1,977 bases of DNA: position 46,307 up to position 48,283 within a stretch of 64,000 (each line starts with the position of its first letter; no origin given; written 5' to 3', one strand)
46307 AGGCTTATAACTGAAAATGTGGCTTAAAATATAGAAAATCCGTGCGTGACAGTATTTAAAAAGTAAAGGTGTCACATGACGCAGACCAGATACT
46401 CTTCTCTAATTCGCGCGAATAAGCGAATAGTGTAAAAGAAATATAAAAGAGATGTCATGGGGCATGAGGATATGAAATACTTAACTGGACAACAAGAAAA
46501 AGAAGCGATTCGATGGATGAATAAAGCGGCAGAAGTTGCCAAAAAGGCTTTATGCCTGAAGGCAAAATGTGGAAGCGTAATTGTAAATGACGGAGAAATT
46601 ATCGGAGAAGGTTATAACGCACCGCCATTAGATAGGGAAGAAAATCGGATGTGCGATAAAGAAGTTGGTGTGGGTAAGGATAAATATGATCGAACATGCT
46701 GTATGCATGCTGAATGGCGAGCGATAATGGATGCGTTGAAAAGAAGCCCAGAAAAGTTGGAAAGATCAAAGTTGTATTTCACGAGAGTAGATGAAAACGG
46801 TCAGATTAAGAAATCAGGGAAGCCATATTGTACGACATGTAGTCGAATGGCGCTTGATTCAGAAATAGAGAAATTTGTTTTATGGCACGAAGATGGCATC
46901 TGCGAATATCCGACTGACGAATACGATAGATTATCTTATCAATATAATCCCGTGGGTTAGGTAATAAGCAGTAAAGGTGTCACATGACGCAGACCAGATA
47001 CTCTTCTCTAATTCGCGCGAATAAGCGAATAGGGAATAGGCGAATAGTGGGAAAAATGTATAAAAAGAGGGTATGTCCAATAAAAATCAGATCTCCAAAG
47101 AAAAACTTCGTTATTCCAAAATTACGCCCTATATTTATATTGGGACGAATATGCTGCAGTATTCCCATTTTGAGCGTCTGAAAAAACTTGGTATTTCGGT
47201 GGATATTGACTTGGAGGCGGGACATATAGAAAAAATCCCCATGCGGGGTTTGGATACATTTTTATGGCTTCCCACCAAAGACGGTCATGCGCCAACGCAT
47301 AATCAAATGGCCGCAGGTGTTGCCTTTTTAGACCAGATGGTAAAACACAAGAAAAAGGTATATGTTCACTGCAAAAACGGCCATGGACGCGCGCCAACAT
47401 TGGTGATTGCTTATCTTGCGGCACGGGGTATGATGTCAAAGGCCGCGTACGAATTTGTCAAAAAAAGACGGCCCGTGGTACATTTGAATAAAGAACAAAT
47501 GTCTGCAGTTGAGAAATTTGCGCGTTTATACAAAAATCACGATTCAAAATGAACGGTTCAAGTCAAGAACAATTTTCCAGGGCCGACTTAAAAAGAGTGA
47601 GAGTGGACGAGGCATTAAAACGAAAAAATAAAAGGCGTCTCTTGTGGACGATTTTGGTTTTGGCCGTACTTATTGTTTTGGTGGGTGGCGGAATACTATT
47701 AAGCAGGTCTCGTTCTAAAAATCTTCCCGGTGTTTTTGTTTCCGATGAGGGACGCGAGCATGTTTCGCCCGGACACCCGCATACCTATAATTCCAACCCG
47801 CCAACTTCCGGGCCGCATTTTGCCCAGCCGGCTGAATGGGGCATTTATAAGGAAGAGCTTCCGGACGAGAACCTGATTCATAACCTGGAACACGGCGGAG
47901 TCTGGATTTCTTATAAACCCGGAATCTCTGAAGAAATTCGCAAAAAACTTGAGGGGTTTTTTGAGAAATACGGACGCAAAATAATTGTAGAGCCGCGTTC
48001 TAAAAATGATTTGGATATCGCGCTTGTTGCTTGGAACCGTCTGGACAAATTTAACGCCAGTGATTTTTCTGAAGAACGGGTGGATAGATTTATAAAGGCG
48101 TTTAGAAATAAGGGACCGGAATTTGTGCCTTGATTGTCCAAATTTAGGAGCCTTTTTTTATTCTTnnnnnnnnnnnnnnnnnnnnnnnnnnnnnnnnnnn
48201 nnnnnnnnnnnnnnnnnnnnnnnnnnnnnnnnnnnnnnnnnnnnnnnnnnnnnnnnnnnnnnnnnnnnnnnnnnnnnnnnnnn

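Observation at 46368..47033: dCMP-deaminase gene bracketed by exact 64-bp direct repeats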

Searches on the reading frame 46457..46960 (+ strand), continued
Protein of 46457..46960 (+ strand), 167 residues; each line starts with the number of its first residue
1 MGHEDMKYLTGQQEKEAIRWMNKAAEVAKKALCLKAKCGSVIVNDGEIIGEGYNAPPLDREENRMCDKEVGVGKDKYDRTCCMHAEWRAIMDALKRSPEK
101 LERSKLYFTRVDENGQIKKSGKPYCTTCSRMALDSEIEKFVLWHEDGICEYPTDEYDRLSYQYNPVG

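Call 26: search_protein_families(library=ncbifam, proteins=[window:46472-46960:+], max_evalue=0.01)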
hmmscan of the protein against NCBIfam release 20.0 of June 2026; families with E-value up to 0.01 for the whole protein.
window:46472-46960:+ (162 aa): 3 families
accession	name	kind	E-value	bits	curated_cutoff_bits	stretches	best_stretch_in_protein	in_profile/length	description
NF041025.1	antiphage_deaminase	equivalog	3.8e-05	22.7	400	0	14-61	222-270/437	anti-phage dCTP deaminase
TIGR02571.1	ComEB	equivalog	0.00016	21.7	219.45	1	15-106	9-95/151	ComE operon protein 2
NF008113.2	PRK10860.1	equivalog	0.00024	21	150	1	11-51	6-47/165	tRNA adenosine(34) deaminase TadA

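Call 60: search_solved_structures(query=window:46472-46960:+, max_evalue=0.01)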
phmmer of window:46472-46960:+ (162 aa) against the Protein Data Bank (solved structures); distinct sequences matched with E-value up to 0.01: 2.
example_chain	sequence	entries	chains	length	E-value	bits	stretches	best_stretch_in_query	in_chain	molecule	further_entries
4p9c_A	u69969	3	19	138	0.00012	25.3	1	15-105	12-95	Deoxycytidylate deaminase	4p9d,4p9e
2hvv_A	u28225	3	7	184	0.00054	23.1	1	16-104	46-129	deoxycytidylate deaminase | Putative deoxycytidylate deaminase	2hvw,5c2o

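Call 77: predict_structure(alignment_id=A3)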
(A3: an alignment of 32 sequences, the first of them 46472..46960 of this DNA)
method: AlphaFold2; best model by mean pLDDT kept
length: 162 residues; sequences in the alignment: 32
mean_pLDDT: 80.7   pTM: 0.80
mean pLDDT of the five models: 80.7, 80.0, 79.3, 77.5, 75.4
residues with pLDDT >= 90: 78; 70-90: 44; 50-70: 22; < 50: 18
segments of 3 or more residues with pLDDT < 50: 63-77
pLDDT, mean of each block of 10 residues (from residue 1): 92 97 81 91 91 54 42 49 92 94 88 76 85 93 92 79 50
secondary structure, 60 per line:
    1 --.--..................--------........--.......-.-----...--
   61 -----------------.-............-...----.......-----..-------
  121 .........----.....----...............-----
elements in order: H6-23 E32-39 E42-48 H80-91 E100-106 H121-129 E134-138 E143-147 H148-157
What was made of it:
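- On Cytidine/deoxycytidylate deaminase zinc-binding superfamily (PF00383): The AF2 model has pLDDT 80.7 (call 77).
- Closest known: dCMP deaminases. Different: A low-confidence insert spans residues 63-77 (call 77).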

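Call 79: fold_search(model_id=the predicted structure, library=pdb)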
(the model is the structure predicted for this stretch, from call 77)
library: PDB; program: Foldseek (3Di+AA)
matches with E <= 10: 282; with E <= 0.001: 64
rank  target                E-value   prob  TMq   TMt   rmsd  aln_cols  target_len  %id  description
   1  4p9c_A                2.9e-06  1.00  0.51  0.60   5.9       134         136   22  Crystal structure of dCMP deaminase from the cyanophage S-TIM5 in complex with dCMP and dUMP (released 2014-11-26)
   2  4p9c_H                5.4e-06  1.00  0.56  0.66   3.4       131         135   26  Crystal structure of dCMP deaminase from the cyanophage S-TIM5 in complex with dCMP and dUMP (released 2014-11-26)
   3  4p9e                  6.1e-06  1.00  0.50  0.64   5.7       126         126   21  Crystal structure of dCMP deaminase from the cyanophage S-TIM5 in apo form (released 2014-11-26)
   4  2hvw_A                6.9e-06  1.00  0.54  0.59   4.0       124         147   23  Crystal structure of dCMP deaminase from Streptococcus mutans (released 2007-09-11)
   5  2hvw_B                1.0e-05  1.00  0.53  0.59   4.0       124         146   23  Crystal structure of dCMP deaminase from Streptococcus mutans (released 2007-09-11)
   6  1vq2                  1.4e-05  1.00  0.51  0.48   4.5       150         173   22  CRYSTAL STRUCTURE OF T4-BACTERIOPHAGE DEOXYCYTIDYLATE DEAMINASE, MUTANT R115E (released 2004-12-21)
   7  2hvv_A                1.4e-05  1.00  0.53  0.60   4.1       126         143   25  Crystal structure of dCMP deaminase from Streptococcus mutans (released 2007-09-11)
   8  2b3z_A                1.9e-05  1.00  0.42  0.20   5.6       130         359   21  Crystal structure of a bifunctional deaminase and reductase involved in riboflavin biosynthesis (released 2005-11-29)
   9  5c2o_A                2.0e-05  1.00  0.53  0.59   4.4       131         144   23  Crystal structure of Streptococcus mutans Deoxycytidylate Deaminase complexed with dTTP (released 2016-07-13)
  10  4g3m_A                2.4e-05  1.00  0.43  0.20   6.4       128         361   20  Complex Structure of Bacillus subtilis RibG: The Deamination Process in Riboflavin Biosynthesis (released 2013-02-20)
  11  2w4l_C                2.7e-05  1.00  0.47  0.53   3.7       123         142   22  Human dCMP deaminase (released 2009-01-13)
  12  2w4l_E                2.7e-05  1.00  0.48  0.48   6.0       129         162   20  Human dCMP deaminase (released 2009-01-13)
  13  2w4l_A                2.7e-05  1.00  0.50  0.50   8.8       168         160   18  Human dCMP deaminase (released 2009-01-13)
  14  3zpc_A                3.0e-05  1.00  0.44  0.21   6.0       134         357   22  Acinetobacter baumannii RibD, form 1 (released 2013-03-27)
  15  2d30_A                3.4e-05  1.00  0.52  0.66   4.2       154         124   16  Crystal Structure of Cytidine Deaminase Cdd-2 (BA4525) from Bacillus Anthracis at 2.40A Resolution (released 2006-09-19)
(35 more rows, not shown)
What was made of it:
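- On Cytidine/deoxycytidylate deaminase zinc-binding superfamily (PF00383): The top 64 PDB matches listed at E<=1e-3 are almost all CDA-fold deaminases (call 79).
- Closest known: dCMP deaminases. Same: These are the best sequence and structure matches (calls 60, 79).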

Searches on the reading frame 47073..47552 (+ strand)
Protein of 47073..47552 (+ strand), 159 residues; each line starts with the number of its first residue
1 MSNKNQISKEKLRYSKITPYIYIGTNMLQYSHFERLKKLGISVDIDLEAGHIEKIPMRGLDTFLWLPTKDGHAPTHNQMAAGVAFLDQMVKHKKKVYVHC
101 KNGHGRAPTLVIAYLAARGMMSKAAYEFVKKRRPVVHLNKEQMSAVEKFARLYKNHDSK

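Call 8: search_protein_families(library=pfam, proteins=[window:47073-47552:+], max_evalue=0.01)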
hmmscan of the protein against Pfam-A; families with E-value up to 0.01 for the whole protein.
window:47073-47552:+ (159 aa): 6 families
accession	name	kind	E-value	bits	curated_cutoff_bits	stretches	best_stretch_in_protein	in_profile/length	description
PF00782.25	DSPc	-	7.2e-18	65.1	33.5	1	30-147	10-128/133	Dual specificity phosphatase, catalytic domain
PF22785.1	Tc-R-P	-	2.1e-13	51.1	27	1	31-119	14-105/106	Polymorphic toxin system, DSP-PTPase phosphatase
PF22784.1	PTP-SAK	-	2e-12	47.9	27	1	62-148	56-132/153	Swiss Army Knife protein, DSP-PTPase phosphatase domain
PF22741.1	PTP-NADK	-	2.1e-07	31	27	1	65-130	81-146/163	DSP-PTPase phosphatase fused to NAD+ Kinase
PF00102.32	Y_phosphatase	-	3.8e-05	23.9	20.9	1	79-151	151-224/234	Protein-tyrosine phosphatase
PF14566.11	PTPlike_phytase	-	0.0082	16.7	27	0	66-113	107-153/158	Inositol hexakisphosphate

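Call 12: find_encoding_contigs(protein=window:47073-47552:+, flank=5000, max_places=10)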
Protein window:47073-47552:+ (159 aa): 5 contigs read that carry it; 4 places shown.
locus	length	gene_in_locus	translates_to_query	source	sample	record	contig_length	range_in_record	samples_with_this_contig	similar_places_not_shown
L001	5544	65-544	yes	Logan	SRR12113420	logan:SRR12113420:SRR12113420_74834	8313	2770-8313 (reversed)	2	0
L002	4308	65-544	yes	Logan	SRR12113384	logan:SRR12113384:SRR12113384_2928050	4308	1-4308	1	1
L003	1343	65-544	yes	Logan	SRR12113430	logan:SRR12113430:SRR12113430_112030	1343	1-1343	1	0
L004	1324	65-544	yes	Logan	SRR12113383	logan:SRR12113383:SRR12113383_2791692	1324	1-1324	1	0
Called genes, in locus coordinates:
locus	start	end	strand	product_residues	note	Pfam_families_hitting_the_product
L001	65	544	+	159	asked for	PF22784:PTP-SAK, PF00782:DSPc, PF22785:Tc-R-P, PF22741:PTP-NADK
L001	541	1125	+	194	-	PF11303:DUF3105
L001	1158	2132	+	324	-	PF00890:FAD_binding_2 (faint), PF01134:GIDA (weak), PF01266:DAO (faint), PF03486:HI0933_like (faint), PF07992:Pyr_redox_2, PF12831:FAD_oxidored, PF13738:Pyr_redox_3, PF00070:Pyr_redox (weak)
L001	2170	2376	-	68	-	-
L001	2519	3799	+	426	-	PF02812:ELFV_dehydrog_N, PF00208:ELFV_dehydrog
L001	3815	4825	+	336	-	PF00044:Gp_dh_N, PF02800:Gp_dh_C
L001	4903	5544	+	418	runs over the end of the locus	PF00587:tRNA-synt_2b, PF03129:HGTP_anticodon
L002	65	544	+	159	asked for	PF22784:PTP-SAK, PF00782:DSPc, PF22785:Tc-R-P, PF22741:PTP-NADK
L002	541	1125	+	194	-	PF11303:DUF3105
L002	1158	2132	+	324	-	PF00890:FAD_binding_2 (faint), PF01134:GIDA (weak), PF01266:DAO (faint), PF03486:HI0933_like (faint), PF07992:Pyr_redox_2, PF12831:FAD_oxidored, PF13738:Pyr_redox_3, PF00070:Pyr_redox (weak)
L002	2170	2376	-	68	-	-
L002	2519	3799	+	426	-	PF02812:ELFV_dehydrog_N, PF00208:ELFV_dehydrog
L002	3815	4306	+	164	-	?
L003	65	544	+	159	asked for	PF22784:PTP-SAK, PF00782:DSPc, PF22785:Tc-R-P, PF22741:PTP-NADK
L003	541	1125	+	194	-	PF11303:DUF3105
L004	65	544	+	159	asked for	PF22784:PTP-SAK, PF00782:DSPc, PF22785:Tc-R-P, PF22741:PTP-NADK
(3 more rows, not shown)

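Call 26: search_protein_families(library=ncbifam, proteins=[window:47073-47552:+], max_evalue=0.01)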
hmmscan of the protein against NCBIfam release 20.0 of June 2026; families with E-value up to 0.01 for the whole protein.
window:47073-47552:+ (159 aa): 1 family
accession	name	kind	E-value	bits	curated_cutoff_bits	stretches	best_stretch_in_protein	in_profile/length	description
NF009025.0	PRK12361.1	equivalog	4.6e-16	58.1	505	1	15-150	95-233/546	hypothetical protein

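Call 33: find_homologous_proteins(query=window:47073-47552:+, max_evalue=1e-10)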
Query window:47073-47552:+ (159 aa): 895 proteins with E <= 1e-10 among 922 candidates; the best 120 are listed.
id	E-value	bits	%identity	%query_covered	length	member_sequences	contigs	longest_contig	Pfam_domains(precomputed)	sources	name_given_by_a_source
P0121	7.9e-102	356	100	100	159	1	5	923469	PF22784.2,PF22741.2,PF22785.2,PF00782.26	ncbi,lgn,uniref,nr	ncbi:MAG: dual specificity protein phosphatase family protein [Candidatus Sungiibacteriota bacterium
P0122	5.1e-83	294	81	100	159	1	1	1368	PF22784.2,PF22741.2,PF22785.2,PF00782.26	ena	-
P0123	9.2e-81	287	81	98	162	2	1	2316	PF22784.2,PF22741.2,PF22785.2,PF00782.26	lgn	-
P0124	9.7e-79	281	76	100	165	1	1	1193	PF22784.2,PF22741.2,PF22785.2,PF00782.26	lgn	-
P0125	3.3e-78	279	77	98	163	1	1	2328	PF22784.2,PF22741.2,PF22785.2,PF00102.33,PF00782.26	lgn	-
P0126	6.9e-77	275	74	100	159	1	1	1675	PF22784.2,PF22741.2,PF22785.2,PF00782.26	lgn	-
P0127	8.7e-77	274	77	94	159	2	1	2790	PF22784.2,PF22741.2,PF22785.2,PF00102.33,PF00782.26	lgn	-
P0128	4.0e-72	259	73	100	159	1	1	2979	PF22784.2,PF22741.2,PF22785.2,PF00102.33,PF00782.26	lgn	-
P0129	4.7e-72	259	73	100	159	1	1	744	PF22784.2,PF22741.2,PF22785.2,PF00102.33,PF00782.26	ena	-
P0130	8.7e-70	252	70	100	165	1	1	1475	PF22784.2,PF22741.2,PF22785.2,PF00782.26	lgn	-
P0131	1.0e-51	193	54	100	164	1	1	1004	PF22784.2,PF22741.2,PF22785.2,PF00782.26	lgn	-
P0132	1.6e-49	186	55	97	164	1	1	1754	PF22784.2,PF22741.2,PF22785.2,PF00782.26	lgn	-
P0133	2.9e-47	178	54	96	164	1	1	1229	PF22784.2,PF22741.2,PF22785.2,PF00782.26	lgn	-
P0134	2.0e-46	176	55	96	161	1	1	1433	PF22784.2,PF22741.2,PF22785.2,PF00782.26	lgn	-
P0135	2.2e-46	176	53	94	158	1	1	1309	PF22784.2,PF22741.2,PF22785.2,PF00782.26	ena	-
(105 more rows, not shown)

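Call 50: find_encoding_contigs(protein=P0123, flank=3000, max_places=3)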
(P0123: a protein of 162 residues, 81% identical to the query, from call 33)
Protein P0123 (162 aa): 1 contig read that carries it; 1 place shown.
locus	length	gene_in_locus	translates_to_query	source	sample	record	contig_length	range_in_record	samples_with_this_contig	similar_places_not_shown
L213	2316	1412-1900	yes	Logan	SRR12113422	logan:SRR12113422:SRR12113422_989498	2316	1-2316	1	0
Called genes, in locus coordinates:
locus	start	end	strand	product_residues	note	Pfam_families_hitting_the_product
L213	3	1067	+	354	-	?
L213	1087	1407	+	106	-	PF10865:DUF2703 (weak)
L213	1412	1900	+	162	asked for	PF22784:PTP-SAK, PF00782:DSPc, PF22785:Tc-R-P, PF22741:PTP-NADK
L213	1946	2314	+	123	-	?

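Call 51: find_encoding_contigs(protein=P0128, flank=3000, max_places=3)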
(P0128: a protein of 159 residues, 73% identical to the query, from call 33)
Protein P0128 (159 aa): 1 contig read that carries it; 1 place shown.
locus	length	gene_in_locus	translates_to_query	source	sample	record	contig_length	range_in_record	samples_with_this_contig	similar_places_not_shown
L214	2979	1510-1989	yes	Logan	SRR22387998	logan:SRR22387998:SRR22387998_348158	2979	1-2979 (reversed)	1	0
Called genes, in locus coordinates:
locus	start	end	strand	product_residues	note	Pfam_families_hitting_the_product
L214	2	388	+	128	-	?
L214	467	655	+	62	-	-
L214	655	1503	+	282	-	PF00480:ROK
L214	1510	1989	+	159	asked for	PF22784:PTP-SAK, PF00782:DSPc, PF22741:PTP-NADK, PF22785:Tc-R-P, PF00102:Y_phosphatase (weak)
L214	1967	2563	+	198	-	PF11303:DUF3105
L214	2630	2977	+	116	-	?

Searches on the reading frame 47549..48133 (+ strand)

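Call 8: search_protein_families(library=pfam, proteins=[window:47549-48133:+], max_evalue=0.01)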
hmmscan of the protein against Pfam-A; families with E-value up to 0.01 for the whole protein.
window:47549-48133:+ (194 aa): 1 family
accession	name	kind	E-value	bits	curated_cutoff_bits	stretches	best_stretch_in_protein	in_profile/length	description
PF11303.13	DUF3105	-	1.3e-29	103.3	25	1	71-191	1-123/130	Protein of unknown function (DUF3105)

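Call 26: search_protein_families(library=ncbifam, proteins=[window:47549-48133:+], max_evalue=0.01)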
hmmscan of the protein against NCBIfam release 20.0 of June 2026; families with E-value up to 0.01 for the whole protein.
window:47549-48133:+ (194 aa): 0 families
